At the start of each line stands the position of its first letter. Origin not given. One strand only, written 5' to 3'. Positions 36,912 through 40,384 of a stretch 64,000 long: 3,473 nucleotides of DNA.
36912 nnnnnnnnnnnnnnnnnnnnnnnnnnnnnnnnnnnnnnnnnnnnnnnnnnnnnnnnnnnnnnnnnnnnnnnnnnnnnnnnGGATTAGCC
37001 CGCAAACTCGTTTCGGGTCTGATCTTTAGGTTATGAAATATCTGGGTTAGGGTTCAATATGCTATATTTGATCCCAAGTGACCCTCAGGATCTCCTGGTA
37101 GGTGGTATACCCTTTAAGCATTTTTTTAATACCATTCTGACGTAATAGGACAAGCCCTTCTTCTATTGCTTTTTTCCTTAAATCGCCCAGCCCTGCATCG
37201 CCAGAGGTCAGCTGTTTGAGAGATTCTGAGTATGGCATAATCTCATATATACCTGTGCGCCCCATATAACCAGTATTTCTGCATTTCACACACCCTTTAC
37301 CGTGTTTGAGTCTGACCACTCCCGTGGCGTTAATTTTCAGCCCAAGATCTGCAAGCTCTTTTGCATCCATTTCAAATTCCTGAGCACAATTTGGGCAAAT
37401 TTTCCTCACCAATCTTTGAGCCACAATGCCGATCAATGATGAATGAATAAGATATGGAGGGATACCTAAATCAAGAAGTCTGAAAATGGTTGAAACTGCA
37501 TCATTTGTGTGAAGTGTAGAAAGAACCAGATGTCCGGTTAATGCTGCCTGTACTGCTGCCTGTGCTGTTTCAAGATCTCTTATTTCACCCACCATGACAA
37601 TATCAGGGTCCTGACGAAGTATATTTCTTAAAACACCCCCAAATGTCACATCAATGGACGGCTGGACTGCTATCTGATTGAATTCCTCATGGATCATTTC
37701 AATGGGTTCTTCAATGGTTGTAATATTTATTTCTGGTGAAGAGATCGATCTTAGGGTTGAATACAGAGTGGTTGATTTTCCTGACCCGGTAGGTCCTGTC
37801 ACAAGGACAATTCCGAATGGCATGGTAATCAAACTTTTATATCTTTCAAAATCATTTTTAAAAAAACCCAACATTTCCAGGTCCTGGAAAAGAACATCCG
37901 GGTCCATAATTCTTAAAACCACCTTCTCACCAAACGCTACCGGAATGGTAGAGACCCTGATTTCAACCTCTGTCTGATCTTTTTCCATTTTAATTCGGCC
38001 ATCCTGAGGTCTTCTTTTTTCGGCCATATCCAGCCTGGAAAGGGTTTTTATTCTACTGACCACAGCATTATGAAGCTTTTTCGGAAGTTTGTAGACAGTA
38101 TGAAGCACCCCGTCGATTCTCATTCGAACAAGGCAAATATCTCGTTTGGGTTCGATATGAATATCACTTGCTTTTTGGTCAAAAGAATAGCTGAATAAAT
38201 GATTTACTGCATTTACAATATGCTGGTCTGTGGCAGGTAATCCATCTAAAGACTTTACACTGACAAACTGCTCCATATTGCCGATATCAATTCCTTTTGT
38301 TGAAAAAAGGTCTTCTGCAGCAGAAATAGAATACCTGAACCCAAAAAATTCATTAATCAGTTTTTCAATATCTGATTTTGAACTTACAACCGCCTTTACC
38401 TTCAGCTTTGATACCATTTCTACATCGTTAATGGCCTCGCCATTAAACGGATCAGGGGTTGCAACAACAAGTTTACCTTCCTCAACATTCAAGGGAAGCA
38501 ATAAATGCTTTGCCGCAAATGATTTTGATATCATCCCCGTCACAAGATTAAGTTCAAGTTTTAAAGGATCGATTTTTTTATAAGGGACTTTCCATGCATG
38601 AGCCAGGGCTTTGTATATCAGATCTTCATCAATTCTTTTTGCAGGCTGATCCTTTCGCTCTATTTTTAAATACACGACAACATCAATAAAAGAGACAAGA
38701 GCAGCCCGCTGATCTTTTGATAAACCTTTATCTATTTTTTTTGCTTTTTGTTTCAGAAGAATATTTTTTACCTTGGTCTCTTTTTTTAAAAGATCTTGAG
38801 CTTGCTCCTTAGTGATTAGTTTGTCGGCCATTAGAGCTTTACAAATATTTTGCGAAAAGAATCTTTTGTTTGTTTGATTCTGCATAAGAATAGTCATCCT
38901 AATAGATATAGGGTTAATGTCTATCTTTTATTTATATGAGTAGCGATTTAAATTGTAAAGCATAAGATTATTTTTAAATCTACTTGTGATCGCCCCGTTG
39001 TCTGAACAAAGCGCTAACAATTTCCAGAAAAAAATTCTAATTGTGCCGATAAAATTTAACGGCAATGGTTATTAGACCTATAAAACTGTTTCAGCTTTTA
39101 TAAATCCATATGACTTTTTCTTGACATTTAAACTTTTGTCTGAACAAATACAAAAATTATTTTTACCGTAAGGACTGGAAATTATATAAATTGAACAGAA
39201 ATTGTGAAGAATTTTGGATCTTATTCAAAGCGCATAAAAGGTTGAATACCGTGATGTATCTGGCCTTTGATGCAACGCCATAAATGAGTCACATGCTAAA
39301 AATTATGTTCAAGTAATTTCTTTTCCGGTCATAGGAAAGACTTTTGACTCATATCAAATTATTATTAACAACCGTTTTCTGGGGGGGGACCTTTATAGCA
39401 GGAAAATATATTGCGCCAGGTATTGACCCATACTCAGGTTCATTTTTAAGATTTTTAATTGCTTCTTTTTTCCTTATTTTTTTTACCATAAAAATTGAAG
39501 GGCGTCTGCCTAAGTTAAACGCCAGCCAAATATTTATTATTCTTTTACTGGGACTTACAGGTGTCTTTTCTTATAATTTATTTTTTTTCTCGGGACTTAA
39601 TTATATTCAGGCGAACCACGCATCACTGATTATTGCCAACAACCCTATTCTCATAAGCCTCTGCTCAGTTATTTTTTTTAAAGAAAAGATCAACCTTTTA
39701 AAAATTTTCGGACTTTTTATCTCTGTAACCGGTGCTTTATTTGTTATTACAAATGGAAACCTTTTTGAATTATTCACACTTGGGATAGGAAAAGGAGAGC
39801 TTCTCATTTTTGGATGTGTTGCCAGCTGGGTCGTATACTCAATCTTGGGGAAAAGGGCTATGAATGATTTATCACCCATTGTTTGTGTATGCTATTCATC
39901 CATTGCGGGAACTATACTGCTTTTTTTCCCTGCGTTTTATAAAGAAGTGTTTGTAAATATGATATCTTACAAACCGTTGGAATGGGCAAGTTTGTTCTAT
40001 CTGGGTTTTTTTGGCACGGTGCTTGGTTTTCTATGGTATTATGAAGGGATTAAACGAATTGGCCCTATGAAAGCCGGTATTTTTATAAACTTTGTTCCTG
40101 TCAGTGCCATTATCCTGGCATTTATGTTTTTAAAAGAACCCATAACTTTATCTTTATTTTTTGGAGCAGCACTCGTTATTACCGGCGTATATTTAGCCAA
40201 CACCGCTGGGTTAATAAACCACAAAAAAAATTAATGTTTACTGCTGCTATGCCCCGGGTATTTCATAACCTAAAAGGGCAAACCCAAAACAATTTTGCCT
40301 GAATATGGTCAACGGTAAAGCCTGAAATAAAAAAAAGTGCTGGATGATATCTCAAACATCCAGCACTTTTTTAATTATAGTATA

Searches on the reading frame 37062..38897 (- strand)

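Call 78: search_protein_families(library=pfam, proteins=[window:37062-38897:-], max_evalue=0.00001)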
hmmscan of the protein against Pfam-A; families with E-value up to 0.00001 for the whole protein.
window:37062-38897:- (611 aa): 2 families
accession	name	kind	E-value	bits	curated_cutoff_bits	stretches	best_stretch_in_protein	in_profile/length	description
PF00437.27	T2SSE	-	5.4e-125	417.3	24.9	1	224-605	5-370/370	Type II/IV secretion system protein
PF05157.20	MshEN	-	7.8e-17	61.5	23.1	1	103-186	2-85/90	MshEN domain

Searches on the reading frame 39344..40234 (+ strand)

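Call 78: search_protein_families(library=pfam, proteins=[window:39344-40234:+], max_evalue=0.00001)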
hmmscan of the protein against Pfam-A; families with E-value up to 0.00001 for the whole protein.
window:39344-40234:+ (296 aa): 1 family
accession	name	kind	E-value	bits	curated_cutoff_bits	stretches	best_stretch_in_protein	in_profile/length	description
PF00892.27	EamA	-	3.4e-53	180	28.2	2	150-286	2-134/135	EamA-like transporter family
